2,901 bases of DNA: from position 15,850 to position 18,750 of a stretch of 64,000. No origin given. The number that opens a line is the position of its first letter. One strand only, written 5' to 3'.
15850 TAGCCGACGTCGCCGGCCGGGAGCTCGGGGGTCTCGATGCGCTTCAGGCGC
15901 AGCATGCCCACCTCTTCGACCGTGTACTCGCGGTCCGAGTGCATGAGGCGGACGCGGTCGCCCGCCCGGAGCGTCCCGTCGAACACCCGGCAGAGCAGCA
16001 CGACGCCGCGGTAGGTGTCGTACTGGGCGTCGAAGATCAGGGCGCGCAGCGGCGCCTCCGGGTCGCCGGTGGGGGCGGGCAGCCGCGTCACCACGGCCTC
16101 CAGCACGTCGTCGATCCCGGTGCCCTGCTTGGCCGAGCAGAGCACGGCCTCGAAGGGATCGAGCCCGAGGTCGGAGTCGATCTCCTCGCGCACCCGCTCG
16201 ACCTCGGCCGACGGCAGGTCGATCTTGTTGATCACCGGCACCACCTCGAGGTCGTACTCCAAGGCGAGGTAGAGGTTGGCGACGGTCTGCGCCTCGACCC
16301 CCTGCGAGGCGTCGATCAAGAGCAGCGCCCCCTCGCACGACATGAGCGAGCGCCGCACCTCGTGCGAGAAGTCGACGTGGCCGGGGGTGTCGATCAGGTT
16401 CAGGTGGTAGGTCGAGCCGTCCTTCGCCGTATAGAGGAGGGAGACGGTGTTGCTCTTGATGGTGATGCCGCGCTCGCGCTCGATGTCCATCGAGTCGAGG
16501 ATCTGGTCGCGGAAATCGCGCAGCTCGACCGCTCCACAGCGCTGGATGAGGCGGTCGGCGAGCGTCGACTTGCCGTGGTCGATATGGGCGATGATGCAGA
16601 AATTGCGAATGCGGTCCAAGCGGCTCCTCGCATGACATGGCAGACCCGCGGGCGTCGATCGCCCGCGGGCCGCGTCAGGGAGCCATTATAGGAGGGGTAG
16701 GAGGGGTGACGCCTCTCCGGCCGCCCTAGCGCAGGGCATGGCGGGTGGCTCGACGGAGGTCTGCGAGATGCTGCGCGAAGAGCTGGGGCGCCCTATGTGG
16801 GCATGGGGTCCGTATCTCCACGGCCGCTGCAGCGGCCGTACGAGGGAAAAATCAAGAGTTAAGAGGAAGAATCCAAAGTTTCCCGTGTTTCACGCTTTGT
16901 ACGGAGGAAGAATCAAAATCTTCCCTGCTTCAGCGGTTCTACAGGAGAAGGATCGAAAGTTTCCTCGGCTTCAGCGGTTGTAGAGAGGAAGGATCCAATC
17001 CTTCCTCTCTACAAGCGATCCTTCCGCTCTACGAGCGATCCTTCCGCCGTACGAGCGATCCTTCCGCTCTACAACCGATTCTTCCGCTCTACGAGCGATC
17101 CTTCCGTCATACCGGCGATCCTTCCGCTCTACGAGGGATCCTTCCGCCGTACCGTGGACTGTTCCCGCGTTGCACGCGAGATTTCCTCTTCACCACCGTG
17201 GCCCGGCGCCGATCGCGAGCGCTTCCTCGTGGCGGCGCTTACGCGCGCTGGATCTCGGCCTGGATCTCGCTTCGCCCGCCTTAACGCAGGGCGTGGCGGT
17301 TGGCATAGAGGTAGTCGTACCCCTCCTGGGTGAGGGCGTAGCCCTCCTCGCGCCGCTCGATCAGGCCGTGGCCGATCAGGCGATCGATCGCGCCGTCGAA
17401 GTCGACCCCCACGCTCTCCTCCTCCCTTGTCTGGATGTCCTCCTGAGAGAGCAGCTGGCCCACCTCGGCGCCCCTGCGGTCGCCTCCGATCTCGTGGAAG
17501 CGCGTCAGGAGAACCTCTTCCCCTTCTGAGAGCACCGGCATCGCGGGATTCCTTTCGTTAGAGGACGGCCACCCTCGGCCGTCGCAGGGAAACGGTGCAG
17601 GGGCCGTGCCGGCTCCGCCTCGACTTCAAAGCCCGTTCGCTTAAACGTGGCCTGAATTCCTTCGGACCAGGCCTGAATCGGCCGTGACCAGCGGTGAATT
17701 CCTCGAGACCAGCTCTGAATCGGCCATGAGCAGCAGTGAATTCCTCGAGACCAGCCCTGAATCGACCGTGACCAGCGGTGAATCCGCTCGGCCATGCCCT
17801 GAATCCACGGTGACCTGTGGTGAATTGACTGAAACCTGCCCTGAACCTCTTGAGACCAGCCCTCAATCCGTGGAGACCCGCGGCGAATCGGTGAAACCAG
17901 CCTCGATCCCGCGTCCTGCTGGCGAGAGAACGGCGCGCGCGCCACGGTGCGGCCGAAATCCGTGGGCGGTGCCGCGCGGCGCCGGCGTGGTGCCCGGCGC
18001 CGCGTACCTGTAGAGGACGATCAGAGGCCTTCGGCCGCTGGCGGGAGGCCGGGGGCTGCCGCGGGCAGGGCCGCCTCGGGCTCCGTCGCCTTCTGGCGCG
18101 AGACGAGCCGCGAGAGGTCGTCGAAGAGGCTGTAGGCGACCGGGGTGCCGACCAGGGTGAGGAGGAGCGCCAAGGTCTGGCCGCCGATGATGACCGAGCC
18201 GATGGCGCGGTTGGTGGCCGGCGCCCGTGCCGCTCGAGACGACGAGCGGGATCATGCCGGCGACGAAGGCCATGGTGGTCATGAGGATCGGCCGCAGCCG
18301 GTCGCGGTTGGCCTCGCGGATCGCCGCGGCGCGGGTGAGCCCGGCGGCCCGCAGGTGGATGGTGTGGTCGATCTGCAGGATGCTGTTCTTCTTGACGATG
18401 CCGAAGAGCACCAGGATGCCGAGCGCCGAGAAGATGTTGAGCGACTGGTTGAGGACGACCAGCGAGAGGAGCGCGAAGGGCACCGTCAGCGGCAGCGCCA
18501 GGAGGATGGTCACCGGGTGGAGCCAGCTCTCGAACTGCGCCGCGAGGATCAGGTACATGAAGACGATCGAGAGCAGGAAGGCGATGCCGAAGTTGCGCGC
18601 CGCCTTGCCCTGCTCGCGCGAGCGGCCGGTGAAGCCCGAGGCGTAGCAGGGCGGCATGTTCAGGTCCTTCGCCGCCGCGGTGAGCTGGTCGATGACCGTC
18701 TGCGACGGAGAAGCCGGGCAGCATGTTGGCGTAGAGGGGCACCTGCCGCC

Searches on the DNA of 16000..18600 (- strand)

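Call 9: search_rna_families(source=window, start=16000, end=18600, threshold=evalue, max_evalue=10)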
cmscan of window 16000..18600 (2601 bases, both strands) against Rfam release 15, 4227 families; matches with E-value up to 10: 8.
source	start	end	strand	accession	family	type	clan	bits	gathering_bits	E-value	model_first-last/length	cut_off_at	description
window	17750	17814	-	RF03584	mir-2290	Gene; miRNA;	-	22.6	50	1.1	1-80/80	no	mir-2290 microRNA precursor family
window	16978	17014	-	RF03941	mir-3158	Gene; miRNA;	-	20.7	97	1.7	14-68/81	no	mir-3158 microRNA precursor family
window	16978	17014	+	RF03941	mir-3158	Gene; miRNA;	-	20.3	97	2.2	14-68/81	no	mir-3158 microRNA precursor family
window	16454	16495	-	RF01551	TB8Cs4H2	Gene; snRNA; snoRNA; HACA-box;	-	16.2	50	7.7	1-71/71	no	Trypanosomatid snoRNA TB8Cs4H2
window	16971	17022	-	RF04288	mir-9201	Gene; miRNA;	CL00147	16.1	95.5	8.1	1-81/81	no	mir-9201 microRNA precursor family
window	17843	17874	+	RF03024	Rothia-sucC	Cis-reg;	-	16.1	64.5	9.6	1-59/59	no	Rothia-sucC RNA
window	18425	18469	+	RF01276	sR53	Gene; snRNA; snoRNA; CD-box;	-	14.5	49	3.3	1-60/60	no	Small nucleolar RNA sR53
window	16549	16611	+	RF02746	AsrC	Gene; antisense;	-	11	111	2.4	49-111/886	no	antisense RNA of rseC mRNA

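Call 32: search_dna_similar(query=window:16750-17272:-, collection=plasmids, mode=distant, max_evalue=0.01)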
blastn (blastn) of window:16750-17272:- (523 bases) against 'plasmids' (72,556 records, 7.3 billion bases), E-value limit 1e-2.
No match.

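Call 33: search_dna_similar(query=window:16750-17272:-, collection=phages, mode=distant, max_evalue=0.01)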
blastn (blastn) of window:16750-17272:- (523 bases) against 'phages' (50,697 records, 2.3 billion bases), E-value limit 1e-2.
No match.

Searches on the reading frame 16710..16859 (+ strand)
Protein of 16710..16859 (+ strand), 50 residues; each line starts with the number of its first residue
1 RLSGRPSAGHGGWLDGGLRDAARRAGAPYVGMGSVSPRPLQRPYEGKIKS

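Call 72: search_protein_families(library=ncbifam, proteins=[window:16710-16859:+], max_evalue=10)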
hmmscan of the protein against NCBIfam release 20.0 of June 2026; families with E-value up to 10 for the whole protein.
seq(50 aa): 0 families

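Call 73: search_protein_families(library=pfam, proteins=[window:16710-16859:+], max_evalue=10)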
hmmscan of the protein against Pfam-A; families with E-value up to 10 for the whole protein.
seq(50 aa): 0 families

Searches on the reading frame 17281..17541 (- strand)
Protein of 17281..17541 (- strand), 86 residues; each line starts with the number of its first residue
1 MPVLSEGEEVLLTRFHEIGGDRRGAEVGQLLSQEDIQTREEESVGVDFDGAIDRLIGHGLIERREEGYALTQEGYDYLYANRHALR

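Call 8: search_protein_families(library=pfam, proteins=[window:17281-17541:-], max_evalue=1)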
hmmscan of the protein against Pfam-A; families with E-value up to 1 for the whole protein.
window:17281-17541:- (86 aa): 7 families
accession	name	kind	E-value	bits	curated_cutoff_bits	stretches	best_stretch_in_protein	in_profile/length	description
PF09202.17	Rio2_N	-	8.1e-05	23.3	27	1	47-80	40-76/82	Rio2, N-terminal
PF14947.12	HTH_45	-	0.025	15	25.5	1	52-78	40-66/77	Winged helix-turn-helix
PF06969.22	HemN_C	-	0.027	14.9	24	1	47-75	37-65/67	HemN C-terminal domain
PF22511.2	PBP2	-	0.028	14.6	27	1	51-73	38-60/63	PolB1 Binding Protein 2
PF05491.19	RuvB_C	-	0.03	14.7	24.7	1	55-78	48-71/72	RuvB C-terminal winged helix domain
PF25213.1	HVO_A0261_N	-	0.1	12.9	35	1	53-75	46-68/86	HVO_A0261 N-terminal domain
PF18918.5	DUF5669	-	0.16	11.9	25.9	1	50-80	38-67/76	Family of unknown function (DUF5669)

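Call 11: find_encoding_contigs(protein=window:17281-17541:-, flank=3000, max_places=10)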
Protein window:17281-17541:- (86 aa): no gene with exactly this product is on record in the collection.

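Call 12: find_homologous_proteins(query=window:17284-17541:-, max_evalue=0.01)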
Query window:17284-17541:- (86 aa): 12 proteins with E <= 0.01 among 14 candidates.
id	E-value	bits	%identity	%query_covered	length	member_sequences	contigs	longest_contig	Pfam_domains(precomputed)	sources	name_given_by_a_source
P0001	2.9e-48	179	100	100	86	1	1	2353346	-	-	-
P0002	9.4e-43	162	88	100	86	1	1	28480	-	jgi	jgi:hypothetical protein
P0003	4.0e-39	150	80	100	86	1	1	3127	-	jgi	jgi:hypothetical protein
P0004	2.7e-38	147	76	100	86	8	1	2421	-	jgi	-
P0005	7.3e-36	140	76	100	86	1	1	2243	-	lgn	-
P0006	1.4e-35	139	73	100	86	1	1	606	-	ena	-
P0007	4.5e-24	102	56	100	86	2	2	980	-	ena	-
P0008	5.9e-24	102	56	100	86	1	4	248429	-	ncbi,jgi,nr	ncbi:MAG: hypothetical protein QOJ16_4032 [Acidobacteriota bacterium]|jgi:hypothetical protein|nr:hy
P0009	7.4e-24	101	56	100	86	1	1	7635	-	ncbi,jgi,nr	ncbi:MAG TPA: hypothetical protein VGR07_02400 [Thermoanaerobaculia bacterium]|jgi:hypothetical prot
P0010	1.0e-22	98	56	100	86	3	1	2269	-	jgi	jgi:hypothetical protein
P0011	1.0e-20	91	53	100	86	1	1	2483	-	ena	-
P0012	5.3e-19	86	51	100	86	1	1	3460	-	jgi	jgi:hypothetical protein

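Call 13: find_encoding_contigs(protein=P0002, flank=4000, max_places=3)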
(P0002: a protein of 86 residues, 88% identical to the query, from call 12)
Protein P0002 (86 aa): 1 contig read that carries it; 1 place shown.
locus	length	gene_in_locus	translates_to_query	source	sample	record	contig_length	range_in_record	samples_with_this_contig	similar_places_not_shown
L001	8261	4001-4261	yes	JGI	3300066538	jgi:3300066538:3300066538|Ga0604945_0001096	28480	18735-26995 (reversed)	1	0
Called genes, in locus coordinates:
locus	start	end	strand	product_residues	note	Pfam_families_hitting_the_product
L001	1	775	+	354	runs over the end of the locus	PF25973:BSH_CzcB, PF25876:HH_MFP_RND (weak), PF25954:Beta-barrel_RND_2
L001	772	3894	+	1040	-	PF00873:ACR_tran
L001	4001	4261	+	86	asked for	-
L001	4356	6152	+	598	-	PF00009:GTP_EFTU, PF03144:GTP_EFTU_D2, PF22042:EF-G_D2 (weak), PF14492:EFG_III (weak), PF00679:EFG_C, PF06421:LepA_C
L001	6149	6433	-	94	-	-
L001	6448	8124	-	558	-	-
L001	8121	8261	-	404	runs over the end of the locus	-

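Call 14: find_encoding_contigs(protein=P0008, flank=4000, max_places=4)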
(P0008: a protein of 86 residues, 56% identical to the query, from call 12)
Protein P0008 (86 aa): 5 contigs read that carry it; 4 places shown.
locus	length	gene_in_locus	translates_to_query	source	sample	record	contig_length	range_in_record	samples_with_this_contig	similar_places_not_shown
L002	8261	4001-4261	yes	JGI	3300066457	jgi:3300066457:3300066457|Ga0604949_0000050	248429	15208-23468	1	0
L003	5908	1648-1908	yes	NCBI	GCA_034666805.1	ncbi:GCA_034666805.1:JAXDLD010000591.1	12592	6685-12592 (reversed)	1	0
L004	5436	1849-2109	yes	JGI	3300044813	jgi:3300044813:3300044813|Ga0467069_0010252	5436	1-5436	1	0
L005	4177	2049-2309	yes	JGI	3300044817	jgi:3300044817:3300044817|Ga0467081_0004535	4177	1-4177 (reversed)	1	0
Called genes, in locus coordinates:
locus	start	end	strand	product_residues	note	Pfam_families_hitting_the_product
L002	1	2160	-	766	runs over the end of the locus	PF01315:Ald_Xan_dh_C, PF02738:MoCoBD_1, PF20256:MoCoBD_2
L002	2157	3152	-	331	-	PF00941:FAD_binding_5, PF03450:CO_deh_flav_C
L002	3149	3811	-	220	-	PF00111:Fer2, PF01799:Fer2_2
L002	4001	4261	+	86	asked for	-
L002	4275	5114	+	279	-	PF13489:Methyltransf_23, PF05175:MTS (weak), PF02353:CMAS (weak), PF08241:Methyltransf_11, PF08242:Methyltransf_12, PF13649:Methyltransf_25, PF13847:Methyltransf_31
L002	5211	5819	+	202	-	-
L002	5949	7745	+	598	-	PF00009:GTP_EFTU, PF03144:GTP_EFTU_D2, PF14492:EFG_III (weak), PF00679:EFG_C, PF06421:LepA_C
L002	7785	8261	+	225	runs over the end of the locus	PF02190:LON_substr_bdg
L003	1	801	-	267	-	PF00941:FAD_binding_5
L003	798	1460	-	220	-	PF00111:Fer2, PF01799:Fer2_2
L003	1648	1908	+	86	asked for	-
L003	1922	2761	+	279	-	PF13489:Methyltransf_23, PF01209:Ubie_methyltran (faint), PF05175:MTS (weak), PF02353:CMAS (weak), PF08241:Methyltransf_11, PF08242:Methyltransf_12, PF13649:Methyltransf_25, PF13847:Methyltransf_31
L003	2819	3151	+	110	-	PF03551:PadR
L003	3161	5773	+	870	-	PF12704:MacB_PCD, PF02687:FtsX, PF12704:MacB_PCD, PF02687:FtsX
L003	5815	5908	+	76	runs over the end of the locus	PF22513:FitA-like_RHH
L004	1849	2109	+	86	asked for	-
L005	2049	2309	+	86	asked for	-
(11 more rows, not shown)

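Call 15: find_encoding_contigs(protein=P0009, flank=4000, max_places=3)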
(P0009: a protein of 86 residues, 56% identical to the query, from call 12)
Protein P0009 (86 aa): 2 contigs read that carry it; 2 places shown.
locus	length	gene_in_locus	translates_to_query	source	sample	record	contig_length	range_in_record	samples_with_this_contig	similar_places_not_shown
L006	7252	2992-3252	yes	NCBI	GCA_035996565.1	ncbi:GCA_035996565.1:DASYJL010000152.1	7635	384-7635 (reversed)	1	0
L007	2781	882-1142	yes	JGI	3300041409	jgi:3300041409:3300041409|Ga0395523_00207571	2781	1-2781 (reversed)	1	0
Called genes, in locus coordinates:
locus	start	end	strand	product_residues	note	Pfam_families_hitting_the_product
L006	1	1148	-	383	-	PF01315:Ald_Xan_dh_C, PF02738:MoCoBD_1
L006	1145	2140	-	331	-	PF00941:FAD_binding_5, PF03450:CO_deh_flav_C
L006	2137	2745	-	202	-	PF00111:Fer2, PF01799:Fer2_2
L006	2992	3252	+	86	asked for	-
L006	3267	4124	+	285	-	PF13489:Methyltransf_23, PF05175:MTS (weak), PF02353:CMAS (weak), PF08241:Methyltransf_11, PF08242:Methyltransf_12, PF13649:Methyltransf_25, PF13847:Methyltransf_31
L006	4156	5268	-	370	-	PF13431:TPR_17 (faint), PF13371:TPR_9 (faint), PF00515:TPR_1 (faint), PF07719:TPR_2 (faint), PF13414:TPR_11 (faint), PF13432:TPR_16 (faint), PF14559:TPR_19 (faint), PF13424:TPR_12 (weak), +2 more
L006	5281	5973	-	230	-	-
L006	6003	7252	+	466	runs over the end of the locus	PF12390:Se-cys_synth_N, PF03841:SelA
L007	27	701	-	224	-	PF00111:Fer2, PF01799:Fer2_2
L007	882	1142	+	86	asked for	-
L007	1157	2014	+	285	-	PF13489:Methyltransf_23, PF05175:MTS (weak), PF02353:CMAS (weak), PF08241:Methyltransf_11, PF08242:Methyltransf_12, PF13649:Methyltransf_25, PF13847:Methyltransf_31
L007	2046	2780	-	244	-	?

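Call 19: find_encoding_contigs(protein=P0003, flank=4000, max_places=3)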
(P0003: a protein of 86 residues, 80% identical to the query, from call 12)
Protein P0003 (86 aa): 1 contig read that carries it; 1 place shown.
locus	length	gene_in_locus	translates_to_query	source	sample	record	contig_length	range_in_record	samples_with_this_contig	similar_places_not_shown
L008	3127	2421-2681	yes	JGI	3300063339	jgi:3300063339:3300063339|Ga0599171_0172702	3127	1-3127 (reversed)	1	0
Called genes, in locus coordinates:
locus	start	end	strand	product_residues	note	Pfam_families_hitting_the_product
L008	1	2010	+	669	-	?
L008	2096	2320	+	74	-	PF00583:Acetyltransf_1 (weak)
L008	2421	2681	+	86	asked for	-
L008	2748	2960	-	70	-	-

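Call 20: find_encoding_contigs(protein=P0004, flank=4000, max_places=3)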
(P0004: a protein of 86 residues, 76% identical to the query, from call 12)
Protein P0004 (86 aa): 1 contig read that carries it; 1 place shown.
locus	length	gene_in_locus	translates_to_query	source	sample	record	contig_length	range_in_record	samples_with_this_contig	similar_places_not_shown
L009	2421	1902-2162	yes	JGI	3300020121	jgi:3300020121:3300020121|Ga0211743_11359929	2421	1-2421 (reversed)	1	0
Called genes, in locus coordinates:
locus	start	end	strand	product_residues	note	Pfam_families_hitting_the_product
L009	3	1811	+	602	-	?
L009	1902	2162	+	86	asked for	-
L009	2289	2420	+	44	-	?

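Call 21: find_encoding_contigs(protein=P0005, flank=4000, max_places=3)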
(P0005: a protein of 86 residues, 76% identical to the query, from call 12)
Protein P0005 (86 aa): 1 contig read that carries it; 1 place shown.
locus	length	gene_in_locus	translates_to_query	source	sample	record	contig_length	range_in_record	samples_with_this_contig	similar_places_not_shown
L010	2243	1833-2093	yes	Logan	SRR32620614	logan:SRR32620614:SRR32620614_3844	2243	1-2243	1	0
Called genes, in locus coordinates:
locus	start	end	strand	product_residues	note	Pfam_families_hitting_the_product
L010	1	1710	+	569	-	?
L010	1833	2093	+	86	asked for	-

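Call 42: predict_structure(alignment_id=A2)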
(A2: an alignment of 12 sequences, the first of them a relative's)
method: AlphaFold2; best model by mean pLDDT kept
length: 86 residues; sequences in the alignment: 12
mean_pLDDT: 88.0   pTM: 0.77
mean pLDDT of the five models: 88.0, 84.7, 83.5, 82.4, 80.8
residues with pLDDT >= 90: 50; 70-90: 30; 50-70: 4; < 50: 2
segments of 3 or more residues with pLDDT < 50: none
pLDDT, mean of each block of 10 residues (from residue 1): 87 90 88 90 87 96 95 92 54
secondary structure, 60 per line:
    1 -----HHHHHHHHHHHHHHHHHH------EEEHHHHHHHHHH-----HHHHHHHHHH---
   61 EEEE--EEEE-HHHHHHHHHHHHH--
elements in order: H6-23 E30-32 H33-42 H48-57 E61-64 E67-70 H72-84

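Call 47: fold_search(model_id=the predicted structure, library=pdb)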
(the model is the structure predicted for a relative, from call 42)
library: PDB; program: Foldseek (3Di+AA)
matches with E <= 10: 1120; with E <= 0.001: 0
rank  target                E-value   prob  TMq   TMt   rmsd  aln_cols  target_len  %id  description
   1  1bja_A                1.2e-02  1.00  0.60  0.55   4.5        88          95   22  ACTIVATION DOMAIN OF THE PHAGE T4 TRANSCRIPTION FACTOR MOTA (released 1998-11-04)
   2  4gyi                  1.8e-02  1.00  0.69  0.20   3.5        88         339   25  Crystal structure of the Rio2 kinase-ADP/Mg2+-phosphoaspartate complex from Chaetomium thermophilum (released 2012-10-17)
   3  7vbt_A                1.8e-02  0.99  0.64  0.21   4.1        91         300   22  Crystal structure of RIOK2 in complex with CQ211 (released 2022-07-06)
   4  6hk6_I                3.7e-02  0.98  0.65  0.22   3.7        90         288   22  Human RIOK2 bound to inhibitor (released 2018-10-24)
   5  7oz3_A                3.7e-02  0.87  0.49  0.26   5.3        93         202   15  S. agalactiae BusR in complex with its busA-promotor DNA (released 2021-08-11)
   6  6fdn_B                3.9e-02  0.98  0.60  0.23   3.9        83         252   24  Rio2 structure (released 2019-01-30)
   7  6k4y_M                4.5e-02  0.97  0.60  0.28   4.1        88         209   20  CryoEM structure of sigma appropriation complex (released 2019-08-07)
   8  6hk6_E                4.9e-02  0.98  0.65  0.22   3.7        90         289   22  Human RIOK2 bound to inhibitor (released 2018-10-24)
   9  8efv_B                5.2e-02  0.99  0.62  0.19   3.0        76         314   21  Structure of single homo-hexameric Holliday junction ATP-dependent DNA helicase RuvB motor (released 2023-05-10)
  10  6hk6_A                6.0e-02  0.90  0.56  0.20   4.4        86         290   22  Human RIOK2 bound to inhibitor (released 2018-10-24)
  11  3eco_B                6.4e-02  0.99  0.67  0.47   3.4        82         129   18  Crystal structure of MepR, a transcription regulator of the Staphylococcus aureus multidrug efflux pump MepA (released 2009-02-10)
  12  2pfb_A                6.9e-02  0.99  0.60  0.42   3.4        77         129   19  Structure of oxidized OhrR from Xanthamonas campestris (released 2007-12-11)
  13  1tbx_B                7.4e-02  0.91  0.57  0.55   4.9        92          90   18  Crystal structure of SSV1 F-93 (released 2004-07-13)
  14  8bir_A                7.4e-02  0.90  0.51  0.16   3.4        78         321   18  O-Methyltransferase Plu4895 in complex with SAH and AQ-256 (released 2023-03-08)
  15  22oz_B                7.9e-02  0.97  0.62  0.36   3.6        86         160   20  Structural insights into HpaR-mediated recognition of hrpX and hrpG in Xanthomonas campestris pv. campestris (released 2026-03-11)
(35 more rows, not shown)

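Call 95: search_protein_families(library=padloc, proteins=[window:17281-17541:-, P0008, P0012], max_evalue=1)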
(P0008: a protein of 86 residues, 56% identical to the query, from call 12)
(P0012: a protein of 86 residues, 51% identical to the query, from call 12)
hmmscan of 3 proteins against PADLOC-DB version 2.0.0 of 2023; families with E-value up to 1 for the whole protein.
window:17281-17541:- (86 aa): 3 families
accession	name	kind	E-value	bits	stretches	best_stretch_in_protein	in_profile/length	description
PDLC02930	NDT_II-A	-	0.00034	18.3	1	36-80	207-251/272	-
PDLC02975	WH_III-A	-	0.038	12.4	1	48-82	35-69/103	-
PDLC03923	MkoB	-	0.055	10.4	1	51-81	70-100/454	-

P0008 (86 aa): 1 family
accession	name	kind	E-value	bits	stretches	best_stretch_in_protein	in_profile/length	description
PDLC02930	NDT_II-A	-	0.057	10.9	1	46-78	217-249/272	-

P0012 (86 aa): 1 family
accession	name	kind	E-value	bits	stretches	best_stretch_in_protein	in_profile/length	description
PDLC02975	WH_III-A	-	0.038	12.4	1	48-81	35-68/103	-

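Call 96: search_solved_structures(query=A2, max_evalue=1)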
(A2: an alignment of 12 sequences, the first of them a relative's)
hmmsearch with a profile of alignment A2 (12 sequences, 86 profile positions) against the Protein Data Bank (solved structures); distinct sequences matched with E-value up to 1: 11.
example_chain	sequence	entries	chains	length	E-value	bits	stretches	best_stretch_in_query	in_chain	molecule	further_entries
3a1e_A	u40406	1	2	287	0.079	16.2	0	15-49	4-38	Probable copper-exporting P-type ATPase A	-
3a1c_A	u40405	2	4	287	0.079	16.2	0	15-49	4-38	Probable copper-exporting P-type ATPase A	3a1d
6fdm_A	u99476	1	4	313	0.12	15.7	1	53-78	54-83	Serine/threonine-protein kinase RIO2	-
7vbt_A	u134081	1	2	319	0.12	15.6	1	53-78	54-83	Serine/threonine-protein kinase RIO2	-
6fdn_A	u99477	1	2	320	0.12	15.6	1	53-78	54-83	Serine/threonine-protein kinase RIO2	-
6hk6_A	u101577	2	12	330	0.13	15.5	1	53-78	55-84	Serine/threonine-protein kinase RIO2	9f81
6fdo_A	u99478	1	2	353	0.14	15.5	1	53-78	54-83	Serine/threonine-protein kinase RIO2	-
6g18_v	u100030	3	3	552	0.22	14.8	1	53-78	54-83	Serine/threonine-protein kinase RIO2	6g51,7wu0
6qfd_A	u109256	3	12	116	0.42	13.9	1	53-77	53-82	DNA-binding protein | hsRosR DNA binding protein | DNA binding protein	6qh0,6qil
6qua_A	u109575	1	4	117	0.42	13.9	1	53-77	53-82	hsRosR-DNA binding protein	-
6ez1_A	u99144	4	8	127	0.46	13.8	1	53-77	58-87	DNA binding protein | HALOPHILIC WINGED-HELIX-TURN-HELIX DNA BINDING PROTEIN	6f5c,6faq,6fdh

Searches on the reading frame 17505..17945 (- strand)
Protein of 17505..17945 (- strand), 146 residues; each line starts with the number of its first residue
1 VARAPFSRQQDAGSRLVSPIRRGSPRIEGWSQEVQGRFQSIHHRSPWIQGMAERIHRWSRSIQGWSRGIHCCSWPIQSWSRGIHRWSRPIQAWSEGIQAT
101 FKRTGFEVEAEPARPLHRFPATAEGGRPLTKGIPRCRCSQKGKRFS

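Call 8: search_protein_families(library=pfam, proteins=[window:17505-17945:-], max_evalue=1)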
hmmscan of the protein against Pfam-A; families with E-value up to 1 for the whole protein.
window:17505-17945:- (146 aa): 1 family
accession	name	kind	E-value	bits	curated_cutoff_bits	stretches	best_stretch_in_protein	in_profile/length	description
PF08674.15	AChE_tetra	-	0.0019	18.3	25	1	77-94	5-22/35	Acetylcholinesterase tetramerisation domain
